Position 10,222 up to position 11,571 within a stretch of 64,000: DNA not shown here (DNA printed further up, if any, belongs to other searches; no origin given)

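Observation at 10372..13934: RelA/SpoT-domain synthetase with long unknown C-terminus, followed by an operon of histidine phosphatase, two NUDIX hydrolases and a methyltransferase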

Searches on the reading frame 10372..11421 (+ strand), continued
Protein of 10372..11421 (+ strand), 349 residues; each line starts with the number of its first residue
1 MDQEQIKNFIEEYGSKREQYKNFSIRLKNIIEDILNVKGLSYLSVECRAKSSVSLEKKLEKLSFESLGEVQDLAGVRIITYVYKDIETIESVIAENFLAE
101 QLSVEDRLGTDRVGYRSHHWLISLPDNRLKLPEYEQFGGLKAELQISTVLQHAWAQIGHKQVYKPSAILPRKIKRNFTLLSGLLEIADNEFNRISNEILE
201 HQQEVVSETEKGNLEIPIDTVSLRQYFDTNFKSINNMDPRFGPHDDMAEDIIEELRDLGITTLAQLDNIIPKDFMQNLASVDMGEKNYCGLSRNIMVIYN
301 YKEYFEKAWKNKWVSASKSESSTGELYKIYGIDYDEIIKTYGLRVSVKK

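Call 85: search_solved_structures(query=L096:6963-7610:+, max_evalue=0.01)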
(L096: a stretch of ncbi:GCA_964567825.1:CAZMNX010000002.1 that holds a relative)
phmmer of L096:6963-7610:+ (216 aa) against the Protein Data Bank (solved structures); distinct sequences matched with E-value up to 0.01: 8.
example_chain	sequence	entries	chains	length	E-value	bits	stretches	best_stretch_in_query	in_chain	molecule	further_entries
3gw7_A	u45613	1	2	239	6.1e-29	104.4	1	19-210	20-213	Uncharacterized protein yedJ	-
2pq7_A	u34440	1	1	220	3.5e-24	88.9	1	3-205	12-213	Predicted HD superfamily hydrolase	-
3dto_A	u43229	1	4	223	1.9e-23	86.5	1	21-206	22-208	BH2835 protein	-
3djb_A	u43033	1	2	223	2.4e-22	82.9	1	7-208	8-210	Hydrolase, HD family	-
3b57_A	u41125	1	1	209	1.9e-18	70.2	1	22-209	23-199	Lin1889 protein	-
5dqv_A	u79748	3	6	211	2.8e-16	63.1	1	22-209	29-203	Uncharacterized protein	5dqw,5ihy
2qgs_A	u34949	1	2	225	5.8e-16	62.1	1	20-208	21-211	Protein SE1688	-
2pjq_A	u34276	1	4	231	2e-15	60.3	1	19-208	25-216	Uncharacterized protein lp_2664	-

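Call 90: search_protein_families(library=pfam, proteins=[L008:3146-4123:+, L021:6501-7532:+, L024:273-1253:+, L033:6673-7641:+, L041:6548-7525:+, L055:3645-4634:+, L050:1390-2355:+, L008:5692-6672:+, L067:9174-10160:+, L057:6203-7264:+], max_evalue=0.01)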
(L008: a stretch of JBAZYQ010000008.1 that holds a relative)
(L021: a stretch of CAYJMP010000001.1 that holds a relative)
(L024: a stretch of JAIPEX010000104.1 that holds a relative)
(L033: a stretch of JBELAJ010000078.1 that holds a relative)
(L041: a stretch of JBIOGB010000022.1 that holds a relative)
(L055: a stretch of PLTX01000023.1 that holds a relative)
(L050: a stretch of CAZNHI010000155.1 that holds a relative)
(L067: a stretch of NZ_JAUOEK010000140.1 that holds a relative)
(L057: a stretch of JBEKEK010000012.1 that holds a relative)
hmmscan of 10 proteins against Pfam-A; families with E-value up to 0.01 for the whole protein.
L008:3146-4123:+ (326 aa): 3 families
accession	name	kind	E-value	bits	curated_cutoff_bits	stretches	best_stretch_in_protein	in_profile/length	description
PF06250.17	YhcG_C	-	1.4e-52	178.2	32.5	1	171-320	2-154/157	YhcG PDDEXK nuclease domain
PF17761.7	DUF1016_N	-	1e-45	155.6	32.8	1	13-146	2-137/137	DUF1016 N-terminal domain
PF17762.8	HTH_ParB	-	0.0012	19.3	22.6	1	83-141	40-99/102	ParB HTH domain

L021:6501-7532:+ (344 aa): 0 families

L024:273-1253:+ (327 aa): 2 families
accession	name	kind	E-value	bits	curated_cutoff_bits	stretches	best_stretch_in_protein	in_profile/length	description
PF03773.19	ArsP_1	-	1.2e-31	110.4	32.3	1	13-323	10-293/294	Predicted permease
PF16652.11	PH_13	-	0.0045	17.4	27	1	156-202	91-137/155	Pleckstrin homology domain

L033:6673-7641:+ (323 aa): 1 family
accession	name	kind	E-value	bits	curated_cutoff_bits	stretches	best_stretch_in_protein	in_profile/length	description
PF02518.31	HATPase_c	-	1.9e-14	54.4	26.4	1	188-315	3-110/111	Histidine kinase-, DNA gyrase B-, and HSP90-like ATPase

L041:6548-7525:+ (326 aa): 2 families
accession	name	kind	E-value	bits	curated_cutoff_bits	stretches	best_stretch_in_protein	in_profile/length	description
PF00753.33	Lactamase_B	-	1.2e-18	68.2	22.7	1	96-297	4-180/196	Metallo-beta-lactamase superfamily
PF12706.13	Lactamase_B_2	-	0.0054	16.8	27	0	156-189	24-53/200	Beta-lactamase superfamily domain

L055:3645-4634:+ (330 aa): 0 families

L050:1390-2355:+ (322 aa): 0 families

L008:5692-6672:+ (327 aa): 1 family
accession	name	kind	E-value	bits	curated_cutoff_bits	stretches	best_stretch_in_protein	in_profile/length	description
PF00297.29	Ribosomal_L3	-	2.9e-72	244.2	22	2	130-325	159-369/369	Ribosomal protein L3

L067:9174-10160:+ (329 aa): 1 family
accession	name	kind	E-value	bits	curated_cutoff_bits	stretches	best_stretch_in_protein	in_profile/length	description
PF18144.7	SMODS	-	2.9e-14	54.1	26.5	2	119-197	89-164/164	Second Messenger Oligonucleotide or Dinucleotide Synthetase domain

L057:6203-7264:+ (354 aa): 0 families

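Call 91: search_protein_families(library=padloc, alignment_id=A3, max_evalue=0.00001)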
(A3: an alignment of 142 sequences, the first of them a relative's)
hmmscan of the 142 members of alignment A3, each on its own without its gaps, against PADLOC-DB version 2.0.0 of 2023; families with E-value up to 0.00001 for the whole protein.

A. member 1, L001:5246-5860:- (204 aa): 0 families

B. families by the number of members that match (of 142 scanned): 114 families (the first 25 are shown)
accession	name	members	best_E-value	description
PDLC00802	Cyclase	1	4.8e-138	oligonucleotide-cyclase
PDLC04807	PDC-S02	1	1.7e-131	-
PDLC04803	PDC-S02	1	1.2e-94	-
PDLC04790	PDC-S01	1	4.3e-94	-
PDLC01465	PrimPol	1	1.7e-91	"CAS-I,CAS-II,CAS-III,CAS-IV,CAS-V,CAS-VI; associated"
PDLC04827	PDC-S02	1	7.4e-85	-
PDLC04820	PDC-S02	1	1.1e-81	-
PDLC04795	PDC-S02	1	1.7e-81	-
PDLC04810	PDC-S02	1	4.3e-81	-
PDLC04831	PDC-S02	1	1.8e-80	-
PDLC04822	PDC-S02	1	5.3e-76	-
PDLC04856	PDC-S05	1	1.8e-55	-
PDLC04869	PDC-S05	1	3.7e-55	-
PDLC04812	PDC-S02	1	4.2e-55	-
PDLC00823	Cyclase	1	4.6e-51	oligonucleotide-cyclase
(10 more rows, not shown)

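Call 92: search_protein_families(library=padloc, alignment_id=A1, max_evalue=0.001)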
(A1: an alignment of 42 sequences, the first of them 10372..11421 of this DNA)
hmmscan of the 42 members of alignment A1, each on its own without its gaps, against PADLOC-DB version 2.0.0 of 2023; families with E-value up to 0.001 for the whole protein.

A. member 1, window:10372-11421:+ (349 aa): 1 family
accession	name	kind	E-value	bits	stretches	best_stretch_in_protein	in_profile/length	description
PDLC04999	PDC-S33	-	4.1e-18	63.9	1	17-213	41-236/349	-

B. families by the number of members that match (of 42 scanned): 1 family
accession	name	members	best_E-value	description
PDLC04999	PDC-S33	42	1.9e-23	-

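Call 94: search_protein_families(library=padloc, proteins=[L095:4992-6062:+, L094:5004-5834:+, P0064, P0076], max_evalue=0.001)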
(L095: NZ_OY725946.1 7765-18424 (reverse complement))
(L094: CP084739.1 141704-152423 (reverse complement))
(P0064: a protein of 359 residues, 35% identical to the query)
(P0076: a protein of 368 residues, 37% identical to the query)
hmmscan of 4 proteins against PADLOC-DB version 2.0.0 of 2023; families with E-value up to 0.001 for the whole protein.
L095:4992-6062:+ (357 aa): 1 family
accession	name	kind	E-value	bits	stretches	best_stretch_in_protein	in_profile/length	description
PDLC04999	PDC-S33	-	6.4e-18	63.3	1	17-155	45-175/349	-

L094:5004-5834:+ (277 aa): 1 family
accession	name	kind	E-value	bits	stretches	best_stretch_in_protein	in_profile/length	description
PDLC04999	PDC-S33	-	5.9e-06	23.9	1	2-84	98-174/349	-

P0064 (359 aa): 1 family
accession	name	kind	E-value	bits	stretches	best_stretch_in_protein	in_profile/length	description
PDLC04999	PDC-S33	-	1.4e-16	58.9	1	15-155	43-175/349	-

P0076 (368 aa): 1 family
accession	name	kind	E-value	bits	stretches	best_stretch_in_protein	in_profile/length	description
PDLC04999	PDC-S33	-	1.1e-17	62.5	1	34-203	53-217/349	-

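Call 101: get_annotated_region(hit=H17, flank=3500)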
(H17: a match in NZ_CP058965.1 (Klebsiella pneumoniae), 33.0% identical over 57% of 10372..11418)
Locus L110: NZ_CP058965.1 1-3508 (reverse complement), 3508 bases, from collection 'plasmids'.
description: Klebsiella pneumoniae strain ZZW20 plasmid pZZW20-3.5K, complete sequence
organism: Klebsiella pneumoniae (NCBI taxid 573)
taxonomy: Bacteria; Pseudomonadota; Gammaproteobacteria; Enterobacterales; Enterobacteriaceae; Klebsiella; Klebsiella pneumoniae
host: -; source: sewage; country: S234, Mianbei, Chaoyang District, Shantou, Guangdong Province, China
typing (MOB-suite, as given by PLSDB): non-mobilizable; replicon ColRNAI_rep_cluster_1987,ColRNAI_rep_cluster_1987
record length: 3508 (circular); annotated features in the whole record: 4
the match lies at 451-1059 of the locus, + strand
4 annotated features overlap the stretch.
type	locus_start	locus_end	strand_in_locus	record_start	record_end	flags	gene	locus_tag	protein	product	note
CDS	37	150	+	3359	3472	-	-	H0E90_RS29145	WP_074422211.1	replication initiation protein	-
CDS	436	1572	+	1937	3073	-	-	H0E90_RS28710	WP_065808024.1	hypothetical protein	-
CDS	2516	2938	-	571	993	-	-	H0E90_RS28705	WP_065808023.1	helix-turn-helix domain-containing protein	-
CDS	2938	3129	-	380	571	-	-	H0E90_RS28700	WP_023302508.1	Rop family plasmid primer RNA-binding protein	-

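Call 102: get_annotated_region(hit=H26, flank=7000)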
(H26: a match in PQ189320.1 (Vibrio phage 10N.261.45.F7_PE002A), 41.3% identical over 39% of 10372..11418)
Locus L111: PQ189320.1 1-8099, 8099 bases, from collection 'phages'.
description: Vibrio phage 10N.261.45.F7_PE002A, complete genome.
organism: Vibrio phage 10N.261.45.F7_PE002A (NCBI taxid 3385300)
taxonomy: Viruses; Monodnaviria; Loebvirae; Hofneiviricota; Faserviricetes; Tubulavirales
host: Vibrio cyclitrophicus 10N.261.45.F7; source: seawater; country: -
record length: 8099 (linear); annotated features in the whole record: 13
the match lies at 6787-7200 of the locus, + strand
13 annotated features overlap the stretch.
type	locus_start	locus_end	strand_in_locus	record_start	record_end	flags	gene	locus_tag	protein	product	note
CDS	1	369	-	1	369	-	-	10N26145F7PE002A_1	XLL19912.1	hypothetical protein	-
CDS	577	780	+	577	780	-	-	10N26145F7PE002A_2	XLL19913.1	hypothetical protein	DNA_primase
CDS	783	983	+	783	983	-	-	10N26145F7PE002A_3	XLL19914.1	hypothetical protein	-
CDS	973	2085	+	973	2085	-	-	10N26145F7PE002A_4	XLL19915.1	hypothetical protein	DNA_replication_initiation_protein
CDS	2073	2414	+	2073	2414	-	-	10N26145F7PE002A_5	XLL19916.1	hypothetical protein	Protein_of_unknown_function_(DUF1293)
CDS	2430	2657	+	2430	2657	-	-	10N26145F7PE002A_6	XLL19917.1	hypothetical protein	-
CDS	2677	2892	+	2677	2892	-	-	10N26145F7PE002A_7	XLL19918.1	hypothetical protein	Vpf81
CDS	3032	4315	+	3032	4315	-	-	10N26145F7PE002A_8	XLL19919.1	hypothetical protein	-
CDS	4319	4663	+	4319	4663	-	-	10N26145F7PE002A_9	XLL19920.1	hypothetical protein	ACE_VIBCH_Accessory_cholera_enterotoxin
CDS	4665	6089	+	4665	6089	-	-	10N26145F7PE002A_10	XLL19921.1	hypothetical protein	G1P_BPPHL_Gene_1_protein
CDS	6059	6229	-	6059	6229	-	-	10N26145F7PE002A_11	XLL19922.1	hypothetical protein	-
CDS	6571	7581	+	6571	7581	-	-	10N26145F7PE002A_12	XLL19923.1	hypothetical protein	Nucleotidyltransferase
CDS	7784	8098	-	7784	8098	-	-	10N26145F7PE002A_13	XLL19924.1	hypothetical protein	putative_transcription_regulator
